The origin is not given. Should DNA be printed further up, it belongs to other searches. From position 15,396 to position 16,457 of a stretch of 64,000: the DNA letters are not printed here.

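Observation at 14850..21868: Surface-glycan cluster pairing Gmd with a ColD/E1-like His-variant DegT enzyme and a canonical DegT aminotransferase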

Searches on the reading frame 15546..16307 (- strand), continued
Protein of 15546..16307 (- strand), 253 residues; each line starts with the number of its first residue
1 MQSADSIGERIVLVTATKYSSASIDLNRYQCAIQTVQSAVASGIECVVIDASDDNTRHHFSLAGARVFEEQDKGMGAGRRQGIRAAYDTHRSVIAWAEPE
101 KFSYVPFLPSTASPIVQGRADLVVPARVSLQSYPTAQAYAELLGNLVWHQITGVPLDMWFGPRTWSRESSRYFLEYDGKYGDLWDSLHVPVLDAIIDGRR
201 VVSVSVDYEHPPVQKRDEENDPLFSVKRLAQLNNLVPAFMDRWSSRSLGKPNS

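Call 56: fold_search(model_id=the predicted structure, library=pdb)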
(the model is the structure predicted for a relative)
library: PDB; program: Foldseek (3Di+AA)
matches with E <= 10: 1721; with E <= 0.001: 151
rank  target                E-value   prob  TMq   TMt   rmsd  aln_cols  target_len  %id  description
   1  7pdo                  2.3e-09  1.00  0.58  0.50   5.4       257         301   16  Crystal structure of Mycobacterium hassiacum glucosyl-3-phosphoglycerate synthase at pH 5.5 in complex with UDP (released 2023-02-15)
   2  7p8g                  4.2e-09  1.00  0.58  0.50   5.4       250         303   17  Crystal structure of Mycobacterium hassiacum glucosyl-3-phosphoglycerate synthase at pH 5.5 - apo form (released 2023-01-25)
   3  8vxh_A                6.3e-09  1.00  0.54  0.45  15.7       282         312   16  Cryo-EM Structure of the Glycosyltransferase ArnC from Salmonella enterica in the Apo State Determined on Talos Arctic (released 2025-02-05)
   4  7qoq_B                8.9e-09  1.00  0.60  0.53   5.0       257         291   14  Crystal structure of Mycobacterium hassiacum glucosyl-3-phosphoglycerate synthase at pH 8.5 in complex with UMP and Ma (released 2023-01-18)
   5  7qib_A                9.4e-09  1.00  0.64  0.57   5.9       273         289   17  Crystal structure of Mycobacterium hassiacum glucosyl-3-phosphoglycerate synthase at pH 8.5 in complex with UDP (released 2022-12-28)
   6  9b77_A                1.1e-08  1.00  0.53  0.44  17.2       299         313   12  Cryo-EM Structure of the Glycosyltransferase ArnC from Salmonella enterica in the Apo State Determined on Krios micros (released 2025-02-05)
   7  2zu7_B                1.1e-08  1.00  0.50  0.38  11.4       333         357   10  Crystal structure of mannosyl-3-phosphoglycerate synthase from Pyrococcus horikoshii (released 2009-10-27)
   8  9gsr_A                1.3e-08  1.00  0.60  0.54   6.6       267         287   17  Crystal Structure of M. hassiacum GPGS co-crystallized with UDP-Glucose (pH 7.2) (released 2025-09-24)
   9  4y6n                  1.3e-08  1.00  0.61  0.56   6.4       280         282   16  Crystal structure of glucosyl-3-phosphoglycerate synthase from Mycobacterium tuberculosis in complex with Mn2+, uridine- (released 2015-07-15)
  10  7pe4                  1.5e-08  1.00  0.59  0.50   5.4       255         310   15  Crystal structure of Mycobacterium hassiacum glucosyl-3-phosphoglycerate synthase at pH 5.5 in complex with UDP-glucose (released 2023-02-22)
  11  7pho_A                1.5e-08  1.00  0.60  0.52   6.7       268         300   17  Crystal structure of Mycobacterium hassiacum glucosyl-3-phosphoglycerate synthase at pH 7.1 in complex with 4-hydroxyb (released 2023-03-01)
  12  7pvl_B                1.6e-08  1.00  0.58  0.51   5.5       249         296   16  Crystal structure of Mycobacterium hassiacum glucosyl-3-phosphoglycerate synthase at pH 8.5 - apo form (released 2023-04-19)
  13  7p5l_A                1.8e-08  1.00  0.60  0.53   6.7       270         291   16  Crystal structure of Mycobacterium hassiacum glucosyl-3-phosphoglycerate synthase at pH 7.1 - apo form (released 2023-01-18)
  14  7qcp_B                1.9e-08  1.00  0.58  0.52   5.4       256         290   15  Crystal structure of Mycobacterium hassiacum glucosyl-3-phosphoglycerate synthase at pH 7.2 - apo form (released 2022-12-14)
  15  9bhc_A                2.0e-08  1.00  0.61  0.51   4.6       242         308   15  Salmonella undecaprenyl-phosphate 4-deoxy-4-formamido-L-arabinose transferase (ArnC) (released 2025-02-12)
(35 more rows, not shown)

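Call 84: find_encoding_contigs(protein=P0125, flank=8000, max_places=1)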
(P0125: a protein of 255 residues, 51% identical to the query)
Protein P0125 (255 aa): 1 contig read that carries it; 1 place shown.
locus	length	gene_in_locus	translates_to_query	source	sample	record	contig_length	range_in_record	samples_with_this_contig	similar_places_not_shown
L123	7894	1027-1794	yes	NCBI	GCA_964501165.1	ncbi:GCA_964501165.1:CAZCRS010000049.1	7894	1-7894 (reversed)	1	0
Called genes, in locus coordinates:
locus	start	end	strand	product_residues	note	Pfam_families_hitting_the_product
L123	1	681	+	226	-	?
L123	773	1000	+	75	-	-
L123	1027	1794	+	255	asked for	PF00535:Glycos_transf_2 (weak)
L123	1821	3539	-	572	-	PF14716:HHH_8, PF11731:Cdd1 (faint), PF10391:DNA_pol_lambd_f (weak), PF14520:HHH_5, PF14791:DNA_pol_B_thumb, PF02811:PHP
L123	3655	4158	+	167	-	PF12641:Flavodoxin_3 (faint), PF12724:Flavodoxin_5 (faint), PF12682:Flavodoxin_4 (weak)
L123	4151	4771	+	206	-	-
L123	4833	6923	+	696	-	PF03477:ATP-cone, PF00317:Ribonuc_red_lgN, PF02867:Ribonuc_red_lgC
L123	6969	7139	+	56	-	-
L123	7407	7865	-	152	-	PF06250:YhcG_C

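Call 85: find_encoding_contigs(protein=P0132, flank=9000, max_places=1)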
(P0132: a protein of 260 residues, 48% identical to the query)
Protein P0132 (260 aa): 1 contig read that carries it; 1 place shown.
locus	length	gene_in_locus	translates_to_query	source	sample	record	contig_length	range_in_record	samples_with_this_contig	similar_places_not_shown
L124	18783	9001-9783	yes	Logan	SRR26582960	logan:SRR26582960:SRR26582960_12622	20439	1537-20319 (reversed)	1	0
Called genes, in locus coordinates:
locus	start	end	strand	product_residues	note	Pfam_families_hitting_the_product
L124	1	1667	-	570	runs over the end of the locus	PF04068:Fer4_RLI, PF00037:Fer4 (weak), PF12837:Fer4_6 (weak), PF00005:ABC_tran, PF02463:SMC_N (weak), PF13304:AAA_21 (faint), PF00005:ABC_tran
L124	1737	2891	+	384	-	PF01926:MMR_HSR1, PF02421:FeoB_N (weak), PF08438:YGR210-like_G4, PF02824:TGS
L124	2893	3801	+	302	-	PF01916:DS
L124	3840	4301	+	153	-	PF02675:AdoMet_dc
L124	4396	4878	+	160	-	PF08241:Methyltransf_11 (weak), PF08242:Methyltransf_12 (faint)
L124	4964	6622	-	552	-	PF03485:Arg_tRNA_synt_N, PF00750:tRNA-synt_1d, PF05746:DALR_1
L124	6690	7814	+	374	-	PF04894:Nre_N, PF04895:Nre_C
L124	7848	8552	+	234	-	PF01209:Ubie_methyltran, PF13489:Methyltransf_23, PF05401:NodS (weak), PF05175:MTS (weak), PF13847:Methyltransf_31, PF08241:Methyltransf_11, PF08242:Methyltransf_12, PF13649:Methyltransf_25, +1 more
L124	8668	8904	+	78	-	-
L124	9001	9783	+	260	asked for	-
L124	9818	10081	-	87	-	-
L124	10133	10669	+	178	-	PF00827:Ribosomal_L15e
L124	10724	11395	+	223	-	PF01876:RNase_P_p30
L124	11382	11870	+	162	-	PF01900:RNase_P_Rpp14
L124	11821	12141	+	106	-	PF01873:eIF-5_eIF-2B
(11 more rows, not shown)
